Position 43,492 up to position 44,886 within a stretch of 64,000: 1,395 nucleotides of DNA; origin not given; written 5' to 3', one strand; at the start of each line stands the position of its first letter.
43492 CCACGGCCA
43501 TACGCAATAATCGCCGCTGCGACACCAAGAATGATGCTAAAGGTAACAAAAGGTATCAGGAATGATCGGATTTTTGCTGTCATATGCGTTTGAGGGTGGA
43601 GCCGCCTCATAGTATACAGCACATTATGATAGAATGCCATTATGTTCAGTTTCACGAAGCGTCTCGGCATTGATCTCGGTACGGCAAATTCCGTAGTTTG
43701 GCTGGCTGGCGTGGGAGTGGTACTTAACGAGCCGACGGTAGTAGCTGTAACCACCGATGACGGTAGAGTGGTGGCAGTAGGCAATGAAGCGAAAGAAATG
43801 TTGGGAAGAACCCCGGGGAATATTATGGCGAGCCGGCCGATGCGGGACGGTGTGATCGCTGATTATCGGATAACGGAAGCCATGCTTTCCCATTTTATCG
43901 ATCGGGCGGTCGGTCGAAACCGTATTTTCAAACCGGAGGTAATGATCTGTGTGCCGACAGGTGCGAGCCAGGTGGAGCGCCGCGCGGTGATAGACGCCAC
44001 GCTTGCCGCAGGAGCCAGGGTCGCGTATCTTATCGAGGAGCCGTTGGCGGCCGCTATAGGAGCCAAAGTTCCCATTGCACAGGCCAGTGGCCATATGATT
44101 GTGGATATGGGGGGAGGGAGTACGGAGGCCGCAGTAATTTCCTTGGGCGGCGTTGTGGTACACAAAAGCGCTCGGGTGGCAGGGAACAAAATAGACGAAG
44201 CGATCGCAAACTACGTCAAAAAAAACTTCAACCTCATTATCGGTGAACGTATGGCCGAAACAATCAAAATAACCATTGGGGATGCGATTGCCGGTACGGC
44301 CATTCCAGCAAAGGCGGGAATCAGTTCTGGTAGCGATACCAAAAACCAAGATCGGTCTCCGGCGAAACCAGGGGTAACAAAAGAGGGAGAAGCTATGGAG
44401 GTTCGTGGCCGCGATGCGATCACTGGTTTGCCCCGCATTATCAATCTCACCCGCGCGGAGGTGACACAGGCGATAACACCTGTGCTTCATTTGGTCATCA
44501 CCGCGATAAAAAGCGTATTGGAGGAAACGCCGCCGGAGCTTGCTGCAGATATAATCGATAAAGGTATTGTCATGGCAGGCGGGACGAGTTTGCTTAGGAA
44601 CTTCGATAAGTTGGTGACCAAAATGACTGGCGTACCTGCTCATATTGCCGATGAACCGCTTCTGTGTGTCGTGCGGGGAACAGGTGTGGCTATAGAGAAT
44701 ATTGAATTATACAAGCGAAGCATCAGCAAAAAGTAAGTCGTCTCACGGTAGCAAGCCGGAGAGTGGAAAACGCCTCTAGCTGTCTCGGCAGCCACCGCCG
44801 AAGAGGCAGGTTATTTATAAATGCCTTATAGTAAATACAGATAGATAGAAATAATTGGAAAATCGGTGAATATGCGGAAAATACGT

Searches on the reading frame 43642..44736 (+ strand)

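Call 14: search_protein_families(library=pfam, proteins=[window:43642-44736:+], max_evalue=0.01)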
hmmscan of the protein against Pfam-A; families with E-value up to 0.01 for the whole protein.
window:43642-44736:+ (364 aa): 7 families
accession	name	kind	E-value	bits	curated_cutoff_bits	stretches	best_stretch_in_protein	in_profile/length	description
PF06723.19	MreB_Mbl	-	1.8e-126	421.8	27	2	6-218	2-214/327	MreB/Mbl protein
PF00012.26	HSP70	-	7.3e-11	41.4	20.6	1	99-336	135-357/599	Hsp70 protein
PF14450.12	FtsA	-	1.2e-09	39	31.8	1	153-337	2-111/127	Cell division protein FtsA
PF00022.25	Actin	-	4.1e-08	32.7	27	1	31-196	31-192/410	Actin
PF11104.14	PilM_2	-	0.00051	19.5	27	0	308-337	277-306/340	Type IV pilus assembly protein PilM;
PF01968.24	Hydantoinase_A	-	0.00064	19.5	22.9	0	121-185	49-115/291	Hydantoinase/oxoprolinase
PF08841.16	DDR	-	0.0047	16.4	24.6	1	125-209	109-188/328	Diol dehydratase reactivase ATPase-like domain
